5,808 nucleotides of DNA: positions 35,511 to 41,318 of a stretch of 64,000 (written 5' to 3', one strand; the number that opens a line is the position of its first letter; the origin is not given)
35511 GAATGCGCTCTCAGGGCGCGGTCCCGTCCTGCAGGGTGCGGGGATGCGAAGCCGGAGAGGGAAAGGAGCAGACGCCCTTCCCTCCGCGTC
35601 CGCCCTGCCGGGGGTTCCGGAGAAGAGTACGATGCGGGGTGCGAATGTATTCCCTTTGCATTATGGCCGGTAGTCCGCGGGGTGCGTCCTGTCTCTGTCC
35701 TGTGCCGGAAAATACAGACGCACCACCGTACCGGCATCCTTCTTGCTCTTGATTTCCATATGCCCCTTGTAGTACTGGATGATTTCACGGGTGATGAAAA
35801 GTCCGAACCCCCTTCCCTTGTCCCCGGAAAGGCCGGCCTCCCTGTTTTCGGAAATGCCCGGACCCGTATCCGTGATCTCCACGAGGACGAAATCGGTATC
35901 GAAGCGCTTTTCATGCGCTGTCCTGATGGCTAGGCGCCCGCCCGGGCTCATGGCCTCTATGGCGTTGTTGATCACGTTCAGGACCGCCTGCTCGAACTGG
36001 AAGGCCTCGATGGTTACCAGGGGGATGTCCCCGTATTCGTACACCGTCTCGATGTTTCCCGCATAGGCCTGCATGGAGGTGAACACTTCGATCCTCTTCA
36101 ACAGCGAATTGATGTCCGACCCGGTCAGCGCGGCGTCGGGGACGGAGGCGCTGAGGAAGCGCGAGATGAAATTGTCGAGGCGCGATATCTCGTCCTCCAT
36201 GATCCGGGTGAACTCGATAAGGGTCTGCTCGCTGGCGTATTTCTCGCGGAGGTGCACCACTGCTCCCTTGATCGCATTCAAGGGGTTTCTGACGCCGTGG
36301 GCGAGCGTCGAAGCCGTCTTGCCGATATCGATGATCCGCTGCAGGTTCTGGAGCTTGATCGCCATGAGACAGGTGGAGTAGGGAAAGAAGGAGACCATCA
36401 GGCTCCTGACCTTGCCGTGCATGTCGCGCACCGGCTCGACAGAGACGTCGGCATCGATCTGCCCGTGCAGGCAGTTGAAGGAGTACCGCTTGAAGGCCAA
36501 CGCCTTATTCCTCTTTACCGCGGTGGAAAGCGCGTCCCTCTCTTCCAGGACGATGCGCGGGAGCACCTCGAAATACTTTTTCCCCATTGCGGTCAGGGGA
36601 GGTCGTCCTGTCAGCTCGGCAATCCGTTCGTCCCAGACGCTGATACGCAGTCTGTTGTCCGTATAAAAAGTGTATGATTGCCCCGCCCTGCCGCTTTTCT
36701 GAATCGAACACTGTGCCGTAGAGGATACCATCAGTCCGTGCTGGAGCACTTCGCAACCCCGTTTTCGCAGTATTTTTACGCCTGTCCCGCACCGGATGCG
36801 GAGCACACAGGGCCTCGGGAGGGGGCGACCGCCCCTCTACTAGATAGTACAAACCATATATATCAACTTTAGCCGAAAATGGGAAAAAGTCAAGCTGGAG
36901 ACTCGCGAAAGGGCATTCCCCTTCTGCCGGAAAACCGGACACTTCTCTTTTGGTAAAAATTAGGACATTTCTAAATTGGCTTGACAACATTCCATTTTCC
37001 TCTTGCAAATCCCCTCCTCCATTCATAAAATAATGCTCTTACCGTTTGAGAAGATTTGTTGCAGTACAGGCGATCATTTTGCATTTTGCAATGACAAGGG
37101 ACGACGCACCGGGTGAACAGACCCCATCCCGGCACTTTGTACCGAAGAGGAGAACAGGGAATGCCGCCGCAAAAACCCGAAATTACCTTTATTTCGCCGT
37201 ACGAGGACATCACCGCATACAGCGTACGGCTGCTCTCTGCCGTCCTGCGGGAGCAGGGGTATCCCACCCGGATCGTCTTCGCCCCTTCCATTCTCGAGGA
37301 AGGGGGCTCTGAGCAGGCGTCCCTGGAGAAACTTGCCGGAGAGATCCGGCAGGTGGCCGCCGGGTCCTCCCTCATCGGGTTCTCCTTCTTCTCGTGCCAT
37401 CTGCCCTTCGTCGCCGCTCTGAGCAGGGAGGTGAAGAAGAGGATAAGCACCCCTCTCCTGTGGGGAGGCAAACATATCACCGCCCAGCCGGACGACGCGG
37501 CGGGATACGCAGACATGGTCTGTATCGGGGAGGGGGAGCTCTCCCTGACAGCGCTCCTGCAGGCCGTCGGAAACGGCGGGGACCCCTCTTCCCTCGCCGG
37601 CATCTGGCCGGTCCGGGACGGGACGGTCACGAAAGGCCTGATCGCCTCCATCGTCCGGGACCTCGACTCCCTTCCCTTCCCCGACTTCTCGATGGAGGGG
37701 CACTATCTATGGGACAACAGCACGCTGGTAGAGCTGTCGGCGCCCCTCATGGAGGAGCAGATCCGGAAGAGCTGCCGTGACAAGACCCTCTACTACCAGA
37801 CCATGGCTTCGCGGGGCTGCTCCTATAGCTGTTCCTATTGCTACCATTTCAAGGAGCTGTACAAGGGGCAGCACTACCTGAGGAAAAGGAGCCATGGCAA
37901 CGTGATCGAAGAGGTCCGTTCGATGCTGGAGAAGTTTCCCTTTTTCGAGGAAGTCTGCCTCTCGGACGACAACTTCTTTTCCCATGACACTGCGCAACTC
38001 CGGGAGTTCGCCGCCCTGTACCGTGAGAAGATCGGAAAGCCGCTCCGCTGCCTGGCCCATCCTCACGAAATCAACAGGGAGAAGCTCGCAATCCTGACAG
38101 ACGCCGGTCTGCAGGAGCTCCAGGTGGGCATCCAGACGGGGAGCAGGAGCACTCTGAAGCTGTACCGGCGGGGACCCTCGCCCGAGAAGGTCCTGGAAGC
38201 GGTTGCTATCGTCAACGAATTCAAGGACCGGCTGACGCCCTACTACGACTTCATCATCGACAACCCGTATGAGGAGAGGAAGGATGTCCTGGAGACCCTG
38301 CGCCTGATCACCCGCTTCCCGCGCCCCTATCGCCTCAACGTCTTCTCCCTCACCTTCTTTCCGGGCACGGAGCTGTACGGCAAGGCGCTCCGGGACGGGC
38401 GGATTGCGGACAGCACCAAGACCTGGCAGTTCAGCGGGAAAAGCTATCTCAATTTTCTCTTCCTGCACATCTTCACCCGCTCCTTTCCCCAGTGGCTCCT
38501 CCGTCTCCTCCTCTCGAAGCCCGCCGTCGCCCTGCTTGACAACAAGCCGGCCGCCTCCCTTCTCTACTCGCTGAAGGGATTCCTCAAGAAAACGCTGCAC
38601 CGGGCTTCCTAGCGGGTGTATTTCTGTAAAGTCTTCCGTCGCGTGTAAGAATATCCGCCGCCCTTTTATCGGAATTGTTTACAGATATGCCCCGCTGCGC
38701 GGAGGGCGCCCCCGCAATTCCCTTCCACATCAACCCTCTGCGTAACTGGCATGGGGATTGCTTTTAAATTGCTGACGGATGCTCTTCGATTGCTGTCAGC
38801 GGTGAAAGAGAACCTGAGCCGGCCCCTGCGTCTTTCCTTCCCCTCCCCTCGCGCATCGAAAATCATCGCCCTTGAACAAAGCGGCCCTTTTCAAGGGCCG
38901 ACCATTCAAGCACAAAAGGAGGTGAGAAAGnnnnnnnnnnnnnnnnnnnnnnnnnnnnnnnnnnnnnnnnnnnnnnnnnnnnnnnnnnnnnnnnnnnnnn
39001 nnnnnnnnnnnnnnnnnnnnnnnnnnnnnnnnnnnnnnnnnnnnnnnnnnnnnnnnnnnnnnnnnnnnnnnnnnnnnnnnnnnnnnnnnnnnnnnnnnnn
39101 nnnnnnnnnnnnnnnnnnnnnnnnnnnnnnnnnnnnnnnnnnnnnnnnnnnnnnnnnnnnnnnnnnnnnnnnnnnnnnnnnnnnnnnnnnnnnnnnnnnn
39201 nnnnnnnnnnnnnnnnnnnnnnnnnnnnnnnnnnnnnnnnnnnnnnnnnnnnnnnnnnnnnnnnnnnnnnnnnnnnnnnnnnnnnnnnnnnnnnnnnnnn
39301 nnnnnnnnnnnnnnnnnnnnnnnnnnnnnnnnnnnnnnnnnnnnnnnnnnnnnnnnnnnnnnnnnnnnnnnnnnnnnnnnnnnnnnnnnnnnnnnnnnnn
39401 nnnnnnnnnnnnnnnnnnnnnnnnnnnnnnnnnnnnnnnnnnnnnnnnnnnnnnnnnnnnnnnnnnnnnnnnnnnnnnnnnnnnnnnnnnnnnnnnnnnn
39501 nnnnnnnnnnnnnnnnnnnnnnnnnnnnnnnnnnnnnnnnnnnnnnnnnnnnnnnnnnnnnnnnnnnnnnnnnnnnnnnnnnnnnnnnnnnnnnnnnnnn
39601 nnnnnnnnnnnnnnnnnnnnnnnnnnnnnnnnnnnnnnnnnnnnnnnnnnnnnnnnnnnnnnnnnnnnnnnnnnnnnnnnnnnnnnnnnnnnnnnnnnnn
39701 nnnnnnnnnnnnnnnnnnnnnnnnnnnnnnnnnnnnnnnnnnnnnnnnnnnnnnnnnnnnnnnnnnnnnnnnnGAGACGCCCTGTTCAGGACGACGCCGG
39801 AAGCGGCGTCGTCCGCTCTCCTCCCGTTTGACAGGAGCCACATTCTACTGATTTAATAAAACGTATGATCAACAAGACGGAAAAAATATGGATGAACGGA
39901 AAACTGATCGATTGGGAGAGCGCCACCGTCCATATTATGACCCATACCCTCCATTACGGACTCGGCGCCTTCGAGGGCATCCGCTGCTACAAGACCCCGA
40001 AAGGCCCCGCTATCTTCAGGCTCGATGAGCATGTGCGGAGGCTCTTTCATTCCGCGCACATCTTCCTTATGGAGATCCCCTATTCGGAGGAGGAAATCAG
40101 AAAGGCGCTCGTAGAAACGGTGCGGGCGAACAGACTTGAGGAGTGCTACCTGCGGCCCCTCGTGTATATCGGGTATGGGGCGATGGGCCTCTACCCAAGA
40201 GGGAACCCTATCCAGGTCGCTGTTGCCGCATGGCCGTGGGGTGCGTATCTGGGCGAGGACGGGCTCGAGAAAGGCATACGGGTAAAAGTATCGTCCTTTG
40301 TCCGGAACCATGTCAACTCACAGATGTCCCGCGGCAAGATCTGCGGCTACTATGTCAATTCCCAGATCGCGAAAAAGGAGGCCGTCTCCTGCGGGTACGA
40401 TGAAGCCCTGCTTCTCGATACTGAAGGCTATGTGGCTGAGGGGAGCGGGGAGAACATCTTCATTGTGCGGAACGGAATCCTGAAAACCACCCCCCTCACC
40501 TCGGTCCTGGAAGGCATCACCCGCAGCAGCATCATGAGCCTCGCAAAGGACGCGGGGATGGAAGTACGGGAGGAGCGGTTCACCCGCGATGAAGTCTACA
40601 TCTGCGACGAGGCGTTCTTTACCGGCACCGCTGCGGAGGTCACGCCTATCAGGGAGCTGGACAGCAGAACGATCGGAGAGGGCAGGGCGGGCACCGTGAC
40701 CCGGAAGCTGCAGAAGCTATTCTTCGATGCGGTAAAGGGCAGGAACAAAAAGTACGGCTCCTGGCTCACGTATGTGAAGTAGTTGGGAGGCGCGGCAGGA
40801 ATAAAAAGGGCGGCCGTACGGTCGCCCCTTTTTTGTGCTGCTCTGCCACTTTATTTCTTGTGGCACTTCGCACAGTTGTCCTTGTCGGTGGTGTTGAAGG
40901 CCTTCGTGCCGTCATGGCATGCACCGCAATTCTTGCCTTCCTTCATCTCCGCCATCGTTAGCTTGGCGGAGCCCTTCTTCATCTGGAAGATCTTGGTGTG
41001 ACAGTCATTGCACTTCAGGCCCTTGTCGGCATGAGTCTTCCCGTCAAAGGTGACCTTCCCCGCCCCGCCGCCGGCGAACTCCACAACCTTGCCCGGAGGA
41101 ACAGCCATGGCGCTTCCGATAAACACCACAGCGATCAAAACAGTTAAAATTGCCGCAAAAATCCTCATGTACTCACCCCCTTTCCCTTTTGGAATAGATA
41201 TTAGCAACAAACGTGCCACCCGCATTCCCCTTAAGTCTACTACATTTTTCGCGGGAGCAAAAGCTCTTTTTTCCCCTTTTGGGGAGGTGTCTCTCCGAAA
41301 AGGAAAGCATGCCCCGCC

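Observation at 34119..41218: A local sigma-54 regulon: three -24/-12 promoters next to an NtrC-type activator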

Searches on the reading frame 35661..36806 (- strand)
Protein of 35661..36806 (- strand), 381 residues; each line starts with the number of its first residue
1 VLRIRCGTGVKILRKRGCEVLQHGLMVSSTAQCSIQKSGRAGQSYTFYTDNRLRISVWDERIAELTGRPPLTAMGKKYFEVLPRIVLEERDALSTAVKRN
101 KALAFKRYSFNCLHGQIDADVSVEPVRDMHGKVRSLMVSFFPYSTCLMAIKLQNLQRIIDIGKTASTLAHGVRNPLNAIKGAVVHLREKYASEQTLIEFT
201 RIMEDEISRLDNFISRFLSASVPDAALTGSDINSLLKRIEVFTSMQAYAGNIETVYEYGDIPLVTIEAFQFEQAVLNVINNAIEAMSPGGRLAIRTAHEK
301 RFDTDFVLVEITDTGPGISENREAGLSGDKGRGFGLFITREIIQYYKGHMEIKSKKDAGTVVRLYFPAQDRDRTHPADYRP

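Call 4: search_protein_families(library=pfam, proteins=[window:35661-36806:-])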
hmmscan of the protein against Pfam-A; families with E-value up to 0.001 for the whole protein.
window:35661-36806:- (381 aa): 4 families
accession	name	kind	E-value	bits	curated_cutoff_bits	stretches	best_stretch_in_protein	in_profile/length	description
PF02518.31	HATPase_c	-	8.6e-17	62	26.4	1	270-369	5-110/111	Histidine kinase-, DNA gyrase B-, and HSP90-like ATPase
PF00512.31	HisKA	-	6.8e-07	29.7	26.9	1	163-220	4-60/66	His Kinase A (phospho-acceptor) domain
PF00989.32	PAS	-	6.1e-06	26.7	22.6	1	46-138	14-108/113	PAS fold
PF14501.12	HATPase_c_5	-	4.1e-05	23.9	22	1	268-356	3-92/102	GHKL domain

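Call 5: search_protein_families(library=ncbifam, proteins=[window:35661-36806:-])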
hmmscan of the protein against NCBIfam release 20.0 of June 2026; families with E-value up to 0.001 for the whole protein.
window:35661-36806:- (381 aa): 66 families (the best 25 are shown)
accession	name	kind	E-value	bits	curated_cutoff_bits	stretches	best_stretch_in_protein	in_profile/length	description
NF008468.0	PRK11360.1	equivalog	1.6e-40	139.1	646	1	50-372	285-612/616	two-component system sensor histidine kinase AtoS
NF053867.1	SprKinKinDBac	equivalog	2.1e-30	105.7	775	1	154-369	279-498/500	sporulation kinase KinD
NF007688.0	PRK10364.1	equivalog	1.6e-24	86.5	479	1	153-373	232-456/460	two-component system sensor histidine kinase ZraS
NF008293.1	PRK11073.1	equivalog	4.2e-21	75.6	240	1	166-367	135-346/349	nitrogen regulation protein NR(II)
NF008312.0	PRK11100.1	equivalog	1.6e-19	70.1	356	1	161-368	256-474/477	two-component system sensor histidine kinase CreC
NF046044.1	PnpS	equivalog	2.8e-19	69.4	400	1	167-367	176-390/390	two-component system histidine kinase PnpS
NF010411.0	PRK13837.1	equivalog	9.4e-16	57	647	1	151-377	440-684/828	two-component system VirA-like sensor kinase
TIGR02966.1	phoR_proteo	equivalog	6.3e-15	55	334.2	1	165-365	118-332/333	phosphate regulon sensor histidine kinase PhoR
NF038348.1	T2SS_HK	subfamily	4.6e-14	51.7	450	1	252-367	453-572/574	histidine kinase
NF046026.1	HisKinCckACaul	equivalog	9.4e-14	50.4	1000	1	149-373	290-537/678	cell cycle histidine kinase CckA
NF052574.1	HisKinEspCMyxo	equivalog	9.5e-14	50.5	1200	1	50-373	305-642/785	serine histidine kinase EspC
NF041777.1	sens_FixL_Rhizob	equivalog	1.2e-13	50.6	850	1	152-370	253-483/485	sensor protein FixL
NF033092.0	HK_WalK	equivalog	3.3e-13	49.1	725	1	166-367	377-593/594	cell wall metabolism sensor histidine kinase WalK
TIGR02916.1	PEP_his_kin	equivalog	2.7e-12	46.1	300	1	203-367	517-679/679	XrtA/PEP-CTERM system histidine kinase PrsK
NF010076.0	PRK13557.1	subfamily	3.3e-12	45.6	631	1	152-375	154-401/540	histidine kinase famiy protein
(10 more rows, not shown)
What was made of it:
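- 35661..36806 (-): Soluble histidine kinase with PAS, HisKA and HATPase domains. The likely start is the ATG at 36731. It is not PrsK. Calls 4 and 5: TIGR02916 scores 46.1, below 300.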

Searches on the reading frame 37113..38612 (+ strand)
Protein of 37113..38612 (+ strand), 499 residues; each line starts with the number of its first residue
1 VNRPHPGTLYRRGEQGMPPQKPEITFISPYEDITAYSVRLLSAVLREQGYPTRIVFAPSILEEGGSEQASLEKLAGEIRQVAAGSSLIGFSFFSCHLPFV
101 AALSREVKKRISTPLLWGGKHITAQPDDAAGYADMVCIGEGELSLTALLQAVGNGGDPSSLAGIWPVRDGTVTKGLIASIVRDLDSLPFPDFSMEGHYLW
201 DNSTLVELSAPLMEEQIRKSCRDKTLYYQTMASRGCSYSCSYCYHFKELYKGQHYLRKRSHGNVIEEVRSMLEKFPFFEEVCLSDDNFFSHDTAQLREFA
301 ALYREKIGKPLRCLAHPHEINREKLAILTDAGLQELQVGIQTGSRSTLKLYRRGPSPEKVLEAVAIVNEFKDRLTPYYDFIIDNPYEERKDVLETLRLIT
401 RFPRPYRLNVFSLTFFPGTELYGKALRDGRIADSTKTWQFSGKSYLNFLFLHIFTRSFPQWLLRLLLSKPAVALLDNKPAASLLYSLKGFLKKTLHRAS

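Call 4: search_protein_families(library=pfam, proteins=[window:37113-38612:+])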
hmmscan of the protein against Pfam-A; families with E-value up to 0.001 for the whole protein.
window:37113-38612:+ (499 aa): 2 families
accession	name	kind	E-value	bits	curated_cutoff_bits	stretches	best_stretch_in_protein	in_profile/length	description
PF04055.27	Radical_SAM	-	1e-17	65.3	29.5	1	233-399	4-166/166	Radical SAM superfamily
PF02310.24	B12-binding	-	3.3e-10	40.3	32.1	1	27-148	6-120/121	B12 binding domain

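Call 5: search_protein_families(library=ncbifam, proteins=[window:37113-38612:+])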
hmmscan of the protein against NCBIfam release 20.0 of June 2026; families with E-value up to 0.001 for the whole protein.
window:37113-38612:+ (499 aa): 20 families
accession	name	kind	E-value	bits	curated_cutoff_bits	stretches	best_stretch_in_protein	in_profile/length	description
TIGR04013.1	B12_SAM_MJ_1487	hypoth_equivalog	1.5e-29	103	251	2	64-171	24-128/382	TIGR04013 family B12-binding domain/radical SAM domain-containing protein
TIGR04072.2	rSAM_ladder_B12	equivalog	9.7e-23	80.5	360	1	208-436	161-383/443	lipid biosynthesis B12-binding/radical SAM protein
TIGR03471.1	HpnJ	equivalog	4.8e-21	75.2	577.6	1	227-436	197-398/472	hopanoid biosynthesis associated radical SAM protein HpnJ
NF038361.1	rSAM_Sden_1168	equivalog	1.1e-17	63.8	575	1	122-437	188-485/560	Sden_1168 family B12-binding radical SAM P-methyltransferase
TIGR03975.1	rSAM_ocin_1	subfamily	9.2e-14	50.8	281.85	1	85-399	129-427/606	RiPP maturation radical SAM C-methyltransferase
TIGR02026.1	BchE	equivalog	6.4e-13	48.4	481.35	1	129-440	112-401/497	magnesium-protoporphyrin IX monomethyl ester anaerobic oxidative cyclase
NF050148.1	rSAM_ApyD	equivalog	3e-12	45.8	750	1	231-424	203-392/645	RiPP biosynthesis radical SAM protein ApyD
TIGR04367.1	HpnR_B12_rSAM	equivalog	1.3e-10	40.5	650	1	233-424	192-372/490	hopanoid C-3 methylase HpnR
TIGR04014.1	B12_SAM_MJ_0865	equivalog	2.8e-10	39.6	360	1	337-401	273-335/434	methyl-coenzyme M reductase glutamine C-methyltransferase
TIGR00089.1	TIGR00089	subfamily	1.8e-08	33.6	251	1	215-411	128-326/429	MiaB/RimO family radical SAM methylthiotransferase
NF033712.0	B12_rSAM_KedN5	subfamily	1.8e-07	29.8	700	1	86-311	64-275/624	KedN5 family methylcobalamin-dependent radical SAM C-methyltransferase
TIGR04385.1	B12_rSAM_cofa1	equivalog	3.9e-07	29.6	450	1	114-401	101-363/438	B12 lower ligand biosynthesis radical SAM protein BzaD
TIGR01579.1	MiaB-like-C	equivalog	1e-06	28.3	357.05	1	234-411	147-326/416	tRNA (N(6)-L-threonylcarbamoyladenosine(37)-C(2))-methylthiotransferase MtaB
TIGR04479.1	bcpD_PhpK_rSAM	subfamily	1.1e-06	27.3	600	1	228-409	242-417/504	PhpK family radical SAM P-methyltransferase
NF040542.1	rSAM_RCCLKC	equivalog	3.2e-06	26.5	450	1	105-394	70-342/423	arsinothricin biosynthesis radical SAM protein ArsL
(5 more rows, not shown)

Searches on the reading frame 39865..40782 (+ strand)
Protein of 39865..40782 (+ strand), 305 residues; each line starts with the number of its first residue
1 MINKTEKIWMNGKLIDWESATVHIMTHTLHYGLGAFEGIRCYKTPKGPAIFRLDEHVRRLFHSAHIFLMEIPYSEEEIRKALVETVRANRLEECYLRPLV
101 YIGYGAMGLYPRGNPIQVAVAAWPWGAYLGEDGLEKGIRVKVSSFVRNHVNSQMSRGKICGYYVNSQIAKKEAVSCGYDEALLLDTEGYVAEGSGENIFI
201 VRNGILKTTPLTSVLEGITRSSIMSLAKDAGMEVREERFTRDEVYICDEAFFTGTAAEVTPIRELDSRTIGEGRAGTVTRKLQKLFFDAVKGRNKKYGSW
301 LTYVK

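Call 4: search_protein_families(library=pfam, proteins=[window:39865-40782:+])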
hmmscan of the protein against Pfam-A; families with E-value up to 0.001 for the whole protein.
window:39865-40782:+ (305 aa): 1 family
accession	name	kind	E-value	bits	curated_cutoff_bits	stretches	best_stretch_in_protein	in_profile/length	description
PF01063.24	Aminotran_4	-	1.4e-53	182.5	28.5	1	34-264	1-222/223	Amino-transferase class IV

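Call 5: search_protein_families(library=ncbifam, proteins=[window:39865-40782:+])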
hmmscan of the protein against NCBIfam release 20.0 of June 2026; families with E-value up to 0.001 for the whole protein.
window:39865-40782:+ (305 aa): 20 families
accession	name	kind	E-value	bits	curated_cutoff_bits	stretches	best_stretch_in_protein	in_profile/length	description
NF005146.0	PRK06606.1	equivalog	7.1e-140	465.3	279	1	1-304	2-306/307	branched-chain amino acid transaminase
TIGR01122.1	ilvE_I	equivalog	2.2e-134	447.3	245.55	1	9-304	1-298/298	branched-chain-amino-acid transaminase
NF006185.0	PRK08320.1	subfamily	3.9e-82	275.7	363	1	6-293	3-286/292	branched-chain amino acid aminotransferase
NF005726.0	PRK07544.1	equivalog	4.5e-80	268.9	396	1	5-295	10-293/295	branched-chain amino acid aminotransferase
NF009126.0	PRK12479.1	equivalog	4.1e-63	213.3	518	1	6-288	4-282/299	branched-chain-amino-acid transaminase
NF009897.0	PRK13357.1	equivalog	2.1e-44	151.7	307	1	5-304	40-357/358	branched-chain amino acid aminotransferase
TIGR01121.1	D_amino_aminoT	equivalog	4.9e-42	144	277.45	1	8-289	2-274/276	D-amino-acid transaminase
NF005209.0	PRK06680.1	subfamily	7.3e-42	143.2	320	1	7-291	4-282/286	D-amino-acid transaminase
TIGR01123.1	ilvE_II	equivalog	4.5e-40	137.6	250.05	1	9-304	1-313/313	branched-chain-amino-acid transaminase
NF009896.0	PRK13356.1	equivalog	9.2e-39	133.3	262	1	5-292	7-285/287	branched-chain amino acid aminotransferase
NF005800.0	PRK07650.1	equivalog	1.2e-37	129.7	308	1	8-291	3-277/290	aminodeoxychorismate lyase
NF009066.0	PRK12400.1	equivalog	1.3e-29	103.6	538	1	168-290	160-282/290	D-amino-acid transaminase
NF005888.0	PRK07849.1-3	equivalog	4.3e-23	81.7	273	1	13-271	20-275/298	aminodeoxychorismate lyase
TIGR03461.1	pabC_Proteo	equivalog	3.2e-19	69.2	176.85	1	18-270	6-250/262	aminodeoxychorismate lyase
NF004761.0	PRK06092.1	equivalog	4.4e-19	68.7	260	1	8-284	2-263/268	aminodeoxychorismate lyase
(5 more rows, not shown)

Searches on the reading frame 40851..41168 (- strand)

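Call 4: search_protein_families(library=pfam, proteins=[window:40851-41168:-])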
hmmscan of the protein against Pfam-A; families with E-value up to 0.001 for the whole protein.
window:40851-41168:- (105 aa): 3 families
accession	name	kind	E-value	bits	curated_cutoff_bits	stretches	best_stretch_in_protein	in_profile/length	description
PF14522.11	Cytochrome_C7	-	8e-20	70.9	24.8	1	39-104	1-67/67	Cytochrome c7 and related cytochrome c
PF14537.11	Cytochrom_c3_2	-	0.00071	20.4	25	0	45-94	1-42/79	Cytochrome c3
PF07627.16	PSCyt3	-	0.00093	19.9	27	0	12-60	29-78/98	Protein of unknown function (DUF1588)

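Call 5: search_protein_families(library=ncbifam, proteins=[window:40851-41168:-])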
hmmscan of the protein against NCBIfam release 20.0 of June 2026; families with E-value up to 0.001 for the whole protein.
window:40851-41168:- (105 aa): 2 families
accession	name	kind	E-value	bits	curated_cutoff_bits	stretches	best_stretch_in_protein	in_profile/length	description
TIGR04257.1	nanowire_3heme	domain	5.5e-24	84.1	40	1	29-104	3-75/75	c(7)-type cytochrome triheme domain-containing protein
NF043011.1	CytC7_Geobact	equivalog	0.00012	22.4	120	1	11-104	7-89/89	cytochrome c7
